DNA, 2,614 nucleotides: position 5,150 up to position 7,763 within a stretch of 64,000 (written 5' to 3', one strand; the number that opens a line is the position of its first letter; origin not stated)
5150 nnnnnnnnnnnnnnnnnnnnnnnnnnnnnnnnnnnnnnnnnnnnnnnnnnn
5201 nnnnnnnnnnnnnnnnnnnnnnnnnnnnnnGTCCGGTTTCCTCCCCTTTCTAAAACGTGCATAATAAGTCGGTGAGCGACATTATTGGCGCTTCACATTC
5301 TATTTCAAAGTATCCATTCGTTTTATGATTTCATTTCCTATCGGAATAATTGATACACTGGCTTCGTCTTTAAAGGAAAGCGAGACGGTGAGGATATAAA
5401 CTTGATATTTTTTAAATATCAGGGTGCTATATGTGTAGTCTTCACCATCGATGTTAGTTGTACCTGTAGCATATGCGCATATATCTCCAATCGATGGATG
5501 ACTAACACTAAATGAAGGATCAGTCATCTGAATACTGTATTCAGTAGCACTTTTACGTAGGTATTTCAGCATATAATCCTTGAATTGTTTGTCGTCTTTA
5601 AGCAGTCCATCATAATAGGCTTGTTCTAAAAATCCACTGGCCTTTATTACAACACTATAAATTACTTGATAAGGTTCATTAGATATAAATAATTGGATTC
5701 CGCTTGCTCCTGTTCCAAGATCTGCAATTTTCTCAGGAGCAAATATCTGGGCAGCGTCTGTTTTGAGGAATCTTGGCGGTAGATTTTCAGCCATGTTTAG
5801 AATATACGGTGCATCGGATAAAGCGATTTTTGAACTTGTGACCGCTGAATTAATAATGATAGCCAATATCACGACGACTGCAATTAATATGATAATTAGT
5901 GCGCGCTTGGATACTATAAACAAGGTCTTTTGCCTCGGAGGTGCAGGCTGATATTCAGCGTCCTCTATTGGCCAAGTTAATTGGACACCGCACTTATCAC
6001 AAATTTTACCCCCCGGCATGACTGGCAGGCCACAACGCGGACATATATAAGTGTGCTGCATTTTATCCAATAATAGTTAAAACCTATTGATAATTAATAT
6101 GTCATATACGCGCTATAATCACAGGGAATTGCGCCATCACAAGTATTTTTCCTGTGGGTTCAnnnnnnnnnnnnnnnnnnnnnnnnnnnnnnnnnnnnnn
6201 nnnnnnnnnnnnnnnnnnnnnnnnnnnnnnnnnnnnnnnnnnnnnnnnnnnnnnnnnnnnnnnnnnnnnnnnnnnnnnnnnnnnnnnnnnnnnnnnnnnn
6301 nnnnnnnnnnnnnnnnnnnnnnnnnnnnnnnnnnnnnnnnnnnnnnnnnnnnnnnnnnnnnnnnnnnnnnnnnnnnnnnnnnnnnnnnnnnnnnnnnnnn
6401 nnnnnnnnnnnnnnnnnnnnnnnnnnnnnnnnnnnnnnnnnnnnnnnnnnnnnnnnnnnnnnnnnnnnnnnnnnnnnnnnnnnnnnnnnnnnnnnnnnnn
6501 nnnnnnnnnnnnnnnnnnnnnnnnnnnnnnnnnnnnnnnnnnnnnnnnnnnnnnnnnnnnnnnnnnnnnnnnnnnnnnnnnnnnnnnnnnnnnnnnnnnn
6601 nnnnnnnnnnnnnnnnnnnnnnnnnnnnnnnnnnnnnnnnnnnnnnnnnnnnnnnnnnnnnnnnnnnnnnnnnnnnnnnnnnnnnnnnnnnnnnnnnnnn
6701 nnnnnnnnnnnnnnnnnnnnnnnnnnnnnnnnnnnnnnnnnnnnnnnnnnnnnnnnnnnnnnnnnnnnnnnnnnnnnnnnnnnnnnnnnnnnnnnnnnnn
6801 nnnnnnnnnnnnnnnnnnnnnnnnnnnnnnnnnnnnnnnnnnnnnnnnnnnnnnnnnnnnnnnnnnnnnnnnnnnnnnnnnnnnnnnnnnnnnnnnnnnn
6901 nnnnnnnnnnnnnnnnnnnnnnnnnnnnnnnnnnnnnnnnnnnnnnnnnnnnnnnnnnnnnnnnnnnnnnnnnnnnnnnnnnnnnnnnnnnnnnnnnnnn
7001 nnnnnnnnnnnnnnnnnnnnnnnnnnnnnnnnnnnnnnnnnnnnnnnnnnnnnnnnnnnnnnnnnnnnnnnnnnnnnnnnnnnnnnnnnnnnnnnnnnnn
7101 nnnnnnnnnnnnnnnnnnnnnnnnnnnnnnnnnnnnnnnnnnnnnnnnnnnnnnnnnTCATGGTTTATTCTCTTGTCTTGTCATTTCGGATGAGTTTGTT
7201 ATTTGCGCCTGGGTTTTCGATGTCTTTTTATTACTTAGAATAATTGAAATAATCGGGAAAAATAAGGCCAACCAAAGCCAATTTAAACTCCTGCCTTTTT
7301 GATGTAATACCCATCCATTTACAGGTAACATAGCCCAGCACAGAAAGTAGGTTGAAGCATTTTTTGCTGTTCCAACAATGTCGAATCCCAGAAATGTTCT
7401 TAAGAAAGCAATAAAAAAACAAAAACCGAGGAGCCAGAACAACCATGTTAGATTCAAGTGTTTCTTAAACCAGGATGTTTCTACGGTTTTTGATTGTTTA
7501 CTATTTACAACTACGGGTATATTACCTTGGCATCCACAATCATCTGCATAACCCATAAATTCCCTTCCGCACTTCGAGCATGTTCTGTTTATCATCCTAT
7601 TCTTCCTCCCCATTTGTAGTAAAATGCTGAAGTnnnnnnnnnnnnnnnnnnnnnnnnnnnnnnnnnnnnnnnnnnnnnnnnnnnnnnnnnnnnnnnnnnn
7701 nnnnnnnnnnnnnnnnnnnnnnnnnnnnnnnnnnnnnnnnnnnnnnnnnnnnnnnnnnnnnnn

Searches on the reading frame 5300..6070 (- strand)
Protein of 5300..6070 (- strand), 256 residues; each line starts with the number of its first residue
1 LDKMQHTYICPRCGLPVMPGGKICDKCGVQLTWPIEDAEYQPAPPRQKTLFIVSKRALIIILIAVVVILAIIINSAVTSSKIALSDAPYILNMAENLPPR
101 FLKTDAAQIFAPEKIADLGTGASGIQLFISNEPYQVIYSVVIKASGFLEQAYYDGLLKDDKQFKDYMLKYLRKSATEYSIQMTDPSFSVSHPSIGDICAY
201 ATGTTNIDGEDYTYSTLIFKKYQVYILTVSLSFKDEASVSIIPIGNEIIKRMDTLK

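Call 4: search_protein_families(library=pfam, proteins=[window:5300-6070:-], max_evalue=0.01)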
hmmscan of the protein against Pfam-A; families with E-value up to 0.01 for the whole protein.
window:5300-6070:- (256 aa): 2 families
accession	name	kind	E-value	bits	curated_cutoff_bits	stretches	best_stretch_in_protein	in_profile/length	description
PF12773.13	DZR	-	0.0025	18.4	27.3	1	10-31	1-22/45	Double zinc ribbon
PF13248.11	Zn_ribbon_3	-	0.0046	16.8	27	1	7-30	2-25/26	zinc-ribbon domain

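Call 5: search_protein_families(library=padloc, proteins=[window:5300-6070:-], max_evalue=0.01)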
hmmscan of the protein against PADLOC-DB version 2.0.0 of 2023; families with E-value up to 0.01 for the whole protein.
window:5300-6070:- (256 aa): 0 families

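Call 9: search_protein_families(library=ncbifam, proteins=[window:5300-6070:-], max_evalue=0.1)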
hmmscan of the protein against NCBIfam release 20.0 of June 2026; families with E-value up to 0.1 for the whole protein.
window:5300-6070:- (256 aa): 2 families
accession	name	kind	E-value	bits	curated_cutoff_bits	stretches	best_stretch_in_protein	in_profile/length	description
NF049953.1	ribbon_DG_selen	exception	0.034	14.1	130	1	2-31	142-171/172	zinc ribbon-containing (seleno)protein DG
NF053815.1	teico_TcaA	equivalog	0.038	12.8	550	1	10-73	4-68/463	membrane-associated protein TcaA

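Call 10: search_protein_families(library=phrogs, proteins=[window:5300-6070:-], max_evalue=0.1)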
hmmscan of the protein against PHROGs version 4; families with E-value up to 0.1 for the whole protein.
window:5300-6070:- (256 aa): 5 families
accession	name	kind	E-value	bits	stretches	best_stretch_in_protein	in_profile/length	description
phrog_10714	-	unknown function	0.031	15.5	1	6-38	72-106/109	-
phrog_6332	-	unknown function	0.042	14.8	1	4-32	4-31/60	-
phrog_4852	-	unknown function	0.053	14.2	1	5-43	11-49/194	-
phrog_9188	-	unknown function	0.066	14.4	0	8-32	39-65/70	-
phrog_11547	-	unknown function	0.068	14.2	0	9-33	3-27/64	-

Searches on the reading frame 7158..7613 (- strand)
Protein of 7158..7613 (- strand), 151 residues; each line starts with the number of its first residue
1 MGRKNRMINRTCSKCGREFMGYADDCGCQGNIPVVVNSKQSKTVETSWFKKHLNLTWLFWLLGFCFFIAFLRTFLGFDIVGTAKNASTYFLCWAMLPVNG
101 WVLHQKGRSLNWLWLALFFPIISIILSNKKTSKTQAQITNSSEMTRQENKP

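Call 4: search_protein_families(library=pfam, proteins=[window:7158-7613:-], max_evalue=0.01)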
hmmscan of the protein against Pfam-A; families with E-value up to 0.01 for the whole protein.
window:7158-7613:- (151 aa): 0 families

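Call 5: search_protein_families(library=padloc, proteins=[window:7158-7613:-], max_evalue=0.01)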
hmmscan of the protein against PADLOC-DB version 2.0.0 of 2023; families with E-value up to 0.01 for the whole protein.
window:7158-7613:- (151 aa): 0 families

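Call 9: search_protein_families(library=ncbifam, proteins=[window:7158-7613:-], max_evalue=0.1)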
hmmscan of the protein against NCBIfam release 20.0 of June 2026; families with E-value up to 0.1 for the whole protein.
window:7158-7613:- (151 aa): 0 families

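Call 10: search_protein_families(library=phrogs, proteins=[window:7158-7613:-], max_evalue=0.1)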
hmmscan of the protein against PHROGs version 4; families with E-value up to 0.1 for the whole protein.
window:7158-7613:- (151 aa): 1 family
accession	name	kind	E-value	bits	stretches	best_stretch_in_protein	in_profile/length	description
phrog_536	-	transcription regulation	0.054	14.7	1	3-43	71-111/115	transcriptional regulator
